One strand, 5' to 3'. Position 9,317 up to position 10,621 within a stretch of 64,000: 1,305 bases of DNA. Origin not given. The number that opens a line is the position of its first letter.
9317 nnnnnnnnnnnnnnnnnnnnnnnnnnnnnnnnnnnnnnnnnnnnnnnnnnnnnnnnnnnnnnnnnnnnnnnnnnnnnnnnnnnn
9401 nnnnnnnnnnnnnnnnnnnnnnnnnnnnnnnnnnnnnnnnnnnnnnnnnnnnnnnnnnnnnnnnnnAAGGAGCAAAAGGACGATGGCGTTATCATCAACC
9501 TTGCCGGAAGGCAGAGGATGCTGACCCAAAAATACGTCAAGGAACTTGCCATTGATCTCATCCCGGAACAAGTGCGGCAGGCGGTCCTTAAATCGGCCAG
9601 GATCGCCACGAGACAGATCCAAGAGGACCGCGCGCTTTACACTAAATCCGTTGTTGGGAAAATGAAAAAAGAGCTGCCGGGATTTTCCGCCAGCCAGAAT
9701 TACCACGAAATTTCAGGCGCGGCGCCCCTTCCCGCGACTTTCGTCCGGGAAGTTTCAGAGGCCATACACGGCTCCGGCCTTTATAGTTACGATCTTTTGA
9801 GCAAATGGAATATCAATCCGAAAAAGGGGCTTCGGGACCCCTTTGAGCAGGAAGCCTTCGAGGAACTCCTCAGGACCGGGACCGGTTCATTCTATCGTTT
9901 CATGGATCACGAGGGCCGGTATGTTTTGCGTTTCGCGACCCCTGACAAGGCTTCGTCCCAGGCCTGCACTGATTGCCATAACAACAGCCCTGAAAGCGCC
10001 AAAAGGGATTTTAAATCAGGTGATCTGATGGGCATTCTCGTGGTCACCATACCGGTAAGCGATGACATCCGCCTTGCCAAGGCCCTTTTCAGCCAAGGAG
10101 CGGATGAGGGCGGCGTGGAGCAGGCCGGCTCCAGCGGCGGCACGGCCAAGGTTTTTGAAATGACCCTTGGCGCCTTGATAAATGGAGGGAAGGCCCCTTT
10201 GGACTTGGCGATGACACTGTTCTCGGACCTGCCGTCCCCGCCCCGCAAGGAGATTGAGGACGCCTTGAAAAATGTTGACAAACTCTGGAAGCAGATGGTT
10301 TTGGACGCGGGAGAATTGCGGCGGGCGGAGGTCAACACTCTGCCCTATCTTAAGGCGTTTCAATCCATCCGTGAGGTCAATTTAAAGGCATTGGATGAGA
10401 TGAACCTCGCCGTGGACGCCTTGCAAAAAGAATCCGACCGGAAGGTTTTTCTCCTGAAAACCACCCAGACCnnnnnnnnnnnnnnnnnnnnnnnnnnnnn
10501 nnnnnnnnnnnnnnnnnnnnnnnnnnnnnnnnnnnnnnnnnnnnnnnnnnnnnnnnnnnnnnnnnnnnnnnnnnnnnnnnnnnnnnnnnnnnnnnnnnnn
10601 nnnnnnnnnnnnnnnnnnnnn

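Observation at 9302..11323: Chemoreceptor with a c-type heme (CTDCH) periplasmic sensor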

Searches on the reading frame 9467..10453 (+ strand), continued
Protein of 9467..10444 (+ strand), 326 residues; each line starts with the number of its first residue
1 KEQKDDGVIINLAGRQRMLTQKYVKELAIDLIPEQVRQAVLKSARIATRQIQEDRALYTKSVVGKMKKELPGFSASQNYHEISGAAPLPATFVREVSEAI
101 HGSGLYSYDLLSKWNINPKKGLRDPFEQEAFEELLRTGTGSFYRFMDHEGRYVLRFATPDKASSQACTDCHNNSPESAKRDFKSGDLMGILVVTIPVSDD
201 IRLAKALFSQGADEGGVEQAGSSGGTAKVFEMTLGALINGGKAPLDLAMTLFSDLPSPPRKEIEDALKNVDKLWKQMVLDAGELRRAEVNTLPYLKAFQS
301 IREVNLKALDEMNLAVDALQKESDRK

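Call 65: search_protein_families(library=pfam, proteins=[L007:2450-5251:+, L007:5351-5815:+, L007:9361-10461:+, L007:10422-11309:+, L008:4007-4960:+, L008:5324-5815:+, L009:5803-9180:+, L007:5884-9018:+], max_evalue=0.00001)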
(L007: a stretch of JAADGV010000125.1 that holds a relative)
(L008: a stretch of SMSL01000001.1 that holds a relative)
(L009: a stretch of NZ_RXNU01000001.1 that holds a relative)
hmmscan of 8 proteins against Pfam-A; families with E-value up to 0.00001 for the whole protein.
L007:2450-5251:+ (933 aa): 5 families
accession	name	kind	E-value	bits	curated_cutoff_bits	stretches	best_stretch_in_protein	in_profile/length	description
PF01584.24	CheW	-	7.7e-37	126.4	23.5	2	484-627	3-136/138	CheW-like domain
PF00072.30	Response_reg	-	2.3e-21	76.5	30.2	1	803-914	1-109/111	Response regulator receiver domain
PF02518.31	HATPase_c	-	9.7e-19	68.3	26.4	1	338-477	4-110/111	Histidine kinase-, DNA gyrase B-, and HSP90-like ATPase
PF01627.28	Hpt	-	5.8e-16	58.9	24.6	1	22-116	1-75/84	Hpt domain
PF02895.20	H-kinase_dim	-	1.4e-11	45.2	23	1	233-290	4-68/68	Signal transducing histidine kinase, homodimeric domain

L007:5351-5815:+ (154 aa): 1 family
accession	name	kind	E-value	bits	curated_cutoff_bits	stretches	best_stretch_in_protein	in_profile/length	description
PF01584.24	CheW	-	6.4e-31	107.3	23.5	1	17-151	1-135/138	CheW-like domain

L007:9361-10461:+ (366 aa): 2 families
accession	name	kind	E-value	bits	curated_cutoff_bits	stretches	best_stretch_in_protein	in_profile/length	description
PF01339.22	CheB_methylest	-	1.3e-65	220.9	24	1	177-354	1-172/174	CheB methylesterase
PF00072.30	Response_reg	-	4.4e-22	78.8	30.2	1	9-114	2-103/111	Response regulator receiver domain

L007:10422-11309:+ (295 aa): 5 families
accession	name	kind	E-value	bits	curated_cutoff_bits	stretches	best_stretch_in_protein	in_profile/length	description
PF01739.24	CheR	-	2.3e-55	187.5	27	1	86-269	1-181/195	CheR methyltransferase, SAM binding domain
PF03705.20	CheR_N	-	1.2e-08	35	27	1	19-69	1-51/53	CheR methyltransferase, all-alpha domain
PF08242.18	Methyltransf_12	-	4.5e-07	31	30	0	206-259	49-98/98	Methyltransferase domain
PF08241.18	Methyltransf_11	-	2e-06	28.8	21.2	0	204-260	43-94/95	Methyltransferase domain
PF13649.12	Methyltransf_25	-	2.3e-06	28.6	27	0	207-257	47-97/97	Methyltransferase domain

L008:4007-4960:+ (317 aa): 2 families
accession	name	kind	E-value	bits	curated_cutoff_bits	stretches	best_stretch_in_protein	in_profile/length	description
PF01584.24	CheW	-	3.3e-25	88.7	23.5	1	16-152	1-135/138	CheW-like domain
PF00072.30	Response_reg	-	2.8e-17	63.3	30.2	1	181-305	1-110/111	Response regulator receiver domain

L008:5324-5815:+ (163 aa): 1 family
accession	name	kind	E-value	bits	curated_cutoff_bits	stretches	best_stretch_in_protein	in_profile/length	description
PF01584.24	CheW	-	7.1e-40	136.3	23.5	1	16-152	1-137/138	CheW-like domain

L009:5803-9180:+ (1125 aa): 5 families
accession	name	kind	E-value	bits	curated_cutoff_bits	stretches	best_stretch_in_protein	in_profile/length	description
PF00015.26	MCPsignal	-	1.9e-53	181.3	34.6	1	894-1050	2-172/172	Methyl-accepting chemotaxis protein (MCP) signalling domain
PF18947.5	HAMP_2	-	9.5e-44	147.6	24.3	4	584-643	4-63/67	HAMP domain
PF00672.30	HAMP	-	9.6e-17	61.5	25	1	412-462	2-52/53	HAMP domain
PF11845.13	Tll0287-like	-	1.9e-13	51.5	24.1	1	100-260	3-142/144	Tll0287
PF13675.11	PilJ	-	1.3e-07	32.2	26.6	1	64-102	2-40/114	Type IV pili methyl-accepting chemotaxis transducer N-term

L007:5884-9018:+ (1044 aa): 7 families
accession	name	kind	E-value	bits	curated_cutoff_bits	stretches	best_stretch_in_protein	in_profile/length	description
PF00015.26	MCPsignal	-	2.3e-34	119.1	34.6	1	834-1009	2-170/172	Methyl-accepting chemotaxis protein (MCP) signalling domain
PF11845.13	Tll0287-like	-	1.7e-15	58.1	24.1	1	72-233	3-144/144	Tll0287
PF08447.18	PAS_3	-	2e-14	54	25.6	1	463-549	1-88/89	PAS fold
PF08448.16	PAS_4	-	2.6e-14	53.8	23.1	1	452-556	6-108/110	PAS fold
PF13426.13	PAS_9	-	2e-13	51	27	1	459-555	9-103/103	PAS domain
PF00672.30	HAMP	-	1.1e-06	29.3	25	0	387-432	4-49/53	HAMP domain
PF00989.32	PAS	-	6.1e-06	26.7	22.6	0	460-542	20-102/113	PAS fold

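Call 69: search_protein_representatives(alignment_id=A2)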
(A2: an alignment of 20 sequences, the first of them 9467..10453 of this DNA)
Query: 20 sequences, 327 profile positions. Proteins with E-value up to 0.001 (for the whole library): 5447; up to 1e-10: 3140; up to 1e-30: 330. The best 150 are listed.
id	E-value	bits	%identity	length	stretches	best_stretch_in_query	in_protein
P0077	1.3e-140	484.6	-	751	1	2-325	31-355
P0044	2.5e-137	473.7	-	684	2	2-325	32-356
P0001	1.5e-135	467.9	-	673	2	1-325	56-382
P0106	1.9e-134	464.3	-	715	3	2-326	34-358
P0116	6.8e-132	455.9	-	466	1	5-326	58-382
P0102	1.1e-130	451.9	-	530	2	2-326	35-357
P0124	1.3e-130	451.7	-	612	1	4-326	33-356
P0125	2.4e-128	444.2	-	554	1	1-325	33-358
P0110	7.7e-127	439.3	-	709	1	2-326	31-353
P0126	2.8e-125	434.1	-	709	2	4-326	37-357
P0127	8.6e-125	432.5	-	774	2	2-325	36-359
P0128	1.1e-124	432.2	-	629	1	2-325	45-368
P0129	5.0e-123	426.7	-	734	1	2-325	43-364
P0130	2.8e-122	424.3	-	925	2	2-325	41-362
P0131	7.5e-122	422.9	-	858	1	2-326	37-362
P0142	1.9e-112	392.0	-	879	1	2-325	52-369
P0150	8.0e-107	373.5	-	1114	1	3-325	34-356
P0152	4.5e-106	371.0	-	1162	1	6-323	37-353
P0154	4.8e-105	367.6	-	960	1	2-326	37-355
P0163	4.5e-95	334.9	-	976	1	3-325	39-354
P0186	2.8e-48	181.1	-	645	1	2-324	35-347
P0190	2.0e-47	178.3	-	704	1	3-309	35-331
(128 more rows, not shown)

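Call 71: search_protein_families(library=pfam, proteins=[P0124, P0127, P0130, P0142, P0150, P0152, P0154, P0163, P0186, P0190], max_evalue=0.00001)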
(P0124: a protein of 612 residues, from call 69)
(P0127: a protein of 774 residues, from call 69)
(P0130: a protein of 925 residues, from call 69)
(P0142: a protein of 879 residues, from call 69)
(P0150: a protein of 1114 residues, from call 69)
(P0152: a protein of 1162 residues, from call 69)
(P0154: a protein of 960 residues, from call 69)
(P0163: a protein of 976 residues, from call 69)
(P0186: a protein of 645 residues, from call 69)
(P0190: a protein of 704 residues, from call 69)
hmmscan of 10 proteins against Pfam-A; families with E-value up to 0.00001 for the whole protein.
P0124 (612 aa): 5 families
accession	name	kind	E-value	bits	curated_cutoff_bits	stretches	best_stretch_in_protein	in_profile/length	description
PF00672.30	HAMP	-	1.8e-15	57.4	25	1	381-433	1-53/53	HAMP domain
PF13185.12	GAF_2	-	2.7e-15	57.2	28.6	1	458-591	1-133/136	GAF domain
PF11845.13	Tll0287-like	-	2e-13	51.4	24.1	1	67-226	6-144/144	Tll0287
PF13675.11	PilJ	-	2.9e-10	40.7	26.6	0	30-58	4-32/114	Type IV pili methyl-accepting chemotaxis transducer N-term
PF01590.32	GAF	-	3.5e-09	37.7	22.4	1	460-591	1-131/133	GAF domain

P0127 (774 aa): 3 families
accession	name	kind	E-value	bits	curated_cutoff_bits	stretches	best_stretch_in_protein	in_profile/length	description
PF00015.26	MCPsignal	-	1e-41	143.1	34.6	1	478-622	2-160/172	Methyl-accepting chemotaxis protein (MCP) signalling domain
PF11845.13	Tll0287-like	-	3.3e-11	44.3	24.1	1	69-230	3-144/144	Tll0287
PF13675.11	PilJ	-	4.4e-07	30.4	26.6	0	34-73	3-43/114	Type IV pili methyl-accepting chemotaxis transducer N-term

P0130 (925 aa): 7 families
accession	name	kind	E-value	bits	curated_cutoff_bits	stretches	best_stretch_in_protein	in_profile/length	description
PF00015.26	MCPsignal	-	1.7e-32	113.1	34.6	1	732-882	27-169/172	Methyl-accepting chemotaxis protein (MCP) signalling domain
PF11845.13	Tll0287-like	-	4.1e-15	56.9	24.1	1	73-235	2-144/144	Tll0287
PF08447.18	PAS_3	-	1e-14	55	25.6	1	465-551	1-88/89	PAS fold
PF13426.13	PAS_9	-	5e-13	49.6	27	1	460-557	8-103/103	PAS domain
PF00672.30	HAMP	-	8e-12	45.7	25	1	386-437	1-52/53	HAMP domain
PF08448.16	PAS_4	-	6.1e-09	36.5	23.1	1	454-559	6-109/110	PAS fold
PF00989.32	PAS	-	8.6e-07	29.4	22.6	1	455-554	13-112/113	PAS fold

P0142 (879 aa): 4 families
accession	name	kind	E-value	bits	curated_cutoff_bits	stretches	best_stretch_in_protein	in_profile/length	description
PF00015.26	MCPsignal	-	4.5e-37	128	34.6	1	602-756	1-169/172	Methyl-accepting chemotaxis protein (MCP) signalling domain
PF18947.5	HAMP_2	-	5.9e-17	61.8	24.3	1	474-538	1-65/67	HAMP domain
PF11845.13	Tll0287-like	-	6.4e-16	59.5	24.1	1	84-244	2-142/144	Tll0287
PF00672.30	HAMP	-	2e-11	44.4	25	1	394-448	2-52/53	HAMP domain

P0150 (1114 aa): 7 families
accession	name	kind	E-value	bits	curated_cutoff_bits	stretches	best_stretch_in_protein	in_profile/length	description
PF00072.30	Response_reg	-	1.3e-27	96.6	30.2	1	997-1107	1-108/111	Response regulator receiver domain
PF02518.31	HATPase_c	-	1.4e-26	93.5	26.4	1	788-909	2-109/111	Histidine kinase-, DNA gyrase B-, and HSP90-like ATPase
PF00512.31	HisKA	-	2.9e-19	69.3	26.9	1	673-740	2-66/66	His Kinase A (phospho-acceptor) domain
PF13185.12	GAF_2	-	3.6e-15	56.8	28.6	1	460-594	2-135/136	GAF domain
PF11845.13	Tll0287-like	-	1e-14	55.7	24.1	1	69-227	6-144/144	Tll0287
PF00672.30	HAMP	-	2.1e-13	50.8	25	1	382-433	1-52/53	HAMP domain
PF13675.11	PilJ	-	1.1e-06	29.1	26.6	0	31-65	3-37/114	Type IV pili methyl-accepting chemotaxis transducer N-term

P0152 (1162 aa): 9 families
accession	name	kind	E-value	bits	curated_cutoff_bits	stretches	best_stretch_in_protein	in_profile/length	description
PF00563.25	EAL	-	1.1e-74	251.3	31.3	1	907-1142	2-236/236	EAL domain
PF00990.26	GGDEF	-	4.3e-49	166.8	23.8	1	730-885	1-159/161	Diguanylate cyclase, GGDEF domain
PF13426.13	PAS_9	-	9e-16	58.5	27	1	613-718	2-103/103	PAS domain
PF13185.12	GAF_2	-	6.8e-12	46.2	28.6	1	452-585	3-132/136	GAF domain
PF11845.13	Tll0287-like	-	1.4e-11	45.5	24.1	1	69-227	5-144/144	Tll0287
PF00989.32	PAS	-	1.7e-11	44.6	22.6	1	609-716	8-113/113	PAS fold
PF08448.16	PAS_4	-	3.6e-09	37.2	23.1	1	612-721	5-110/110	PAS fold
PF00672.30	HAMP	-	4.2e-07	30.6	25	1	380-430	2-51/53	HAMP domain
PF13188.13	PAS_8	-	3e-06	27.4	21.8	0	604-649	3-46/65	PAS domain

P0154 (960 aa): 6 families
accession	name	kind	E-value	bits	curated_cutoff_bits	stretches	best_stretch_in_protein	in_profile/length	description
PF02518.31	HATPase_c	-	2.2e-27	96.1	26.4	1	553-667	1-108/111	Histidine kinase-, DNA gyrase B-, and HSP90-like ATPase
PF00072.30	Response_reg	-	1.8e-25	89.7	30.2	1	701-807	1-105/111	Response regulator receiver domain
PF00512.31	HisKA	-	4.1e-21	75.2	26.9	1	442-506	2-66/66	His Kinase A (phospho-acceptor) domain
PF11845.13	Tll0287-like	-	1.3e-14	55.3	24.1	1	69-228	2-142/144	Tll0287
PF00672.30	HAMP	-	4.1e-12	46.7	25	1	379-429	2-52/53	HAMP domain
PF01627.28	Hpt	-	1.2e-09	38.7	24.6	1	886-939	19-72/84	Hpt domain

P0163 (976 aa): 10 families
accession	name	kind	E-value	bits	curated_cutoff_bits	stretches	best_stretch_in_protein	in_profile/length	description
PF00072.30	Response_reg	-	5.7e-19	68.8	30.2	1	855-966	1-111/111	Response regulator receiver domain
PF02518.31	HATPase_c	-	9.3e-19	68.4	26.4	1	710-831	2-110/111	Histidine kinase-, DNA gyrase B-, and HSP90-like ATPase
PF13426.13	PAS_9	-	3.7e-16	59.7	27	1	482-586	1-103/103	PAS domain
PF11845.13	Tll0287-like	-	8.3e-14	52.7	24.1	1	71-227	3-141/144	Tll0287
PF00989.32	PAS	-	1.1e-09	38.7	22.6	1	473-584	2-113/113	PAS fold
PF00512.31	HisKA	-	1.3e-09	38.4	26.9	1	604-666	3-64/66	His Kinase A (phospho-acceptor) domain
PF08448.16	PAS_4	-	5.5e-09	36.7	23.1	1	478-588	1-109/110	PAS fold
PF00672.30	HAMP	-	7.3e-09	36.3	25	1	379-430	2-53/53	HAMP domain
PF13188.13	PAS_8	-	1.4e-06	28.4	21.8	1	472-515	1-45/65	PAS domain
PF08447.18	PAS_3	-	4.3e-06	27.4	25.6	1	495-580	2-88/89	PAS fold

P0186 (645 aa): 3 families
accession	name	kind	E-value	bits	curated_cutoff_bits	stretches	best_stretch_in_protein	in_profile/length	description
PF00672.30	HAMP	-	2.3e-19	69.9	25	1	373-424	2-52/53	HAMP domain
PF11845.13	Tll0287-like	-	1.5e-09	38.8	24.1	1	71-219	13-138/144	Tll0287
PF13675.11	PilJ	-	2.1e-08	34.7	26.6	0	32-90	2-64/114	Type IV pili methyl-accepting chemotaxis transducer N-term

P0190 (704 aa): 4 families
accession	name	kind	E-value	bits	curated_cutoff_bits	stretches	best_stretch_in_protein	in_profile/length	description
PF00015.26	MCPsignal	-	3e-51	174.1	34.6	1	486-670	1-171/172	Methyl-accepting chemotaxis protein (MCP) signalling domain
PF11845.13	Tll0287-like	-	1.7e-10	41.9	24.1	1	71-217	7-137/144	Tll0287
PF00672.30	HAMP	-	1.3e-08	35.5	25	1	374-423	4-52/53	HAMP domain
PF13675.11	PilJ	-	1.3e-06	28.9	26.6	1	32-86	3-61/114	Type IV pili methyl-accepting chemotaxis transducer N-term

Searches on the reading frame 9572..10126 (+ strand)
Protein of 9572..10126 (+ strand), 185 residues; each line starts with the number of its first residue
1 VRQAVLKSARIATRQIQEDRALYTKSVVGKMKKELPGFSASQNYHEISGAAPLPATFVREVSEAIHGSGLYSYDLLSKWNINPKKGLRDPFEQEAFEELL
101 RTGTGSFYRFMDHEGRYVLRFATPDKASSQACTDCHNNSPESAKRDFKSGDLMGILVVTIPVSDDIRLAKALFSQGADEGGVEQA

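Call 30: search_protein_families(library=pfam, proteins=[window:9572-10126:+], max_evalue=1)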
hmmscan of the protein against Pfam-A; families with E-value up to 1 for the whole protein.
seq(185 aa): 1 family
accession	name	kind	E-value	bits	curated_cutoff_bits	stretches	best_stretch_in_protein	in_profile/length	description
PF11845.13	Tll0287-like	-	9.8e-18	65.4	24.1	1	2-161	5-144/144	Tll0287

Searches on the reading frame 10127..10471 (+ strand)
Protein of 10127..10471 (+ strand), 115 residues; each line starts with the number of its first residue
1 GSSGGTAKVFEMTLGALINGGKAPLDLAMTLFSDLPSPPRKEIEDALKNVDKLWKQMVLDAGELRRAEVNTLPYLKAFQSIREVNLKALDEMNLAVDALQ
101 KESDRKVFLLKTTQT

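Call 30: search_protein_families(library=pfam, proteins=[window:10127-10471:+], max_evalue=1)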
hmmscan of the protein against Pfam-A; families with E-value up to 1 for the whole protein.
seq(115 aa): 1 family
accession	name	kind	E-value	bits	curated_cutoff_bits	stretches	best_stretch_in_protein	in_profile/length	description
PF13675.11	PilJ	-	0.019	15.5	26.6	1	7-59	51-93/114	Type IV pili methyl-accepting chemotaxis transducer N-term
